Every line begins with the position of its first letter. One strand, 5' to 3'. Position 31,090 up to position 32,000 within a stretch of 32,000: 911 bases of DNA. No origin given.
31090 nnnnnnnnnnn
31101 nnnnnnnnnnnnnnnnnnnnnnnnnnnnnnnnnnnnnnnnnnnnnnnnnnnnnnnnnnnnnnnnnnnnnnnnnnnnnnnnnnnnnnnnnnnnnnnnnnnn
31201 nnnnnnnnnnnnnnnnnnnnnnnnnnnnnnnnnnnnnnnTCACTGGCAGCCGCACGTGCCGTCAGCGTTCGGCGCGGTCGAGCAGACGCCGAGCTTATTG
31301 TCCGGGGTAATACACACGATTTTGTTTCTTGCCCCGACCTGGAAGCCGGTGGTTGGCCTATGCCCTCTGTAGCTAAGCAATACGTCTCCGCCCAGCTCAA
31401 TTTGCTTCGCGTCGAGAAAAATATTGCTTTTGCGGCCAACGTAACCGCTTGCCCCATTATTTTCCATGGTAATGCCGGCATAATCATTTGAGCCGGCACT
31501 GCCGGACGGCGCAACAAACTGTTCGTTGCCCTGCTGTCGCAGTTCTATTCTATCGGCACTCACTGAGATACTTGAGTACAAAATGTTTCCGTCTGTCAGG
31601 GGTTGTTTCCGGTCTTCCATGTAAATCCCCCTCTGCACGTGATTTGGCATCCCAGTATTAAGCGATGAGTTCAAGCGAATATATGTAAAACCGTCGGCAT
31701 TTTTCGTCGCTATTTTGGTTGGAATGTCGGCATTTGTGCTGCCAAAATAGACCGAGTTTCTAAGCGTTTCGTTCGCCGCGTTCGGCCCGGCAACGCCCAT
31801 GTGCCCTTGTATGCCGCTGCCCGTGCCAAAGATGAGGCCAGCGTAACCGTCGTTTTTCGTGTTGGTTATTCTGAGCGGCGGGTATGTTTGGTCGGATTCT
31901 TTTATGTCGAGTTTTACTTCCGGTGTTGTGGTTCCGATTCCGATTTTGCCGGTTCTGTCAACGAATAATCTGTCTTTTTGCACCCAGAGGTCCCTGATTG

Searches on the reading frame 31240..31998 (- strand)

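Call 4: search_protein_families(library=pfam, proteins=[window:31240-31998:-], max_evalue=1)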
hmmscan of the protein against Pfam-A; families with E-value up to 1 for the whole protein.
window:31240-31998:- (252 aa): 0 families

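Call 8: search_protein_families(library=phrogs, proteins=[window:31240-31998:-], max_evalue=1)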
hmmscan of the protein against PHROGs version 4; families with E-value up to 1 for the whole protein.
window:31240-31998:- (252 aa): 2 families
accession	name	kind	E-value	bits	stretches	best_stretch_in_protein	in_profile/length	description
phrog_9942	-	tail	0.00034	19.7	1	9-72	178-217/1178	tail fiber protein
phrog_5906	-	unknown function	0.0055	17.7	1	6-35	29-59/197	-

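Call 9: search_protein_families(library=ncbifam, proteins=[window:31240-31998:-], max_evalue=1)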
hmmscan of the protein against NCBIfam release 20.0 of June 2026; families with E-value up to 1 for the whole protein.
window:31240-31998:- (252 aa): 0 families
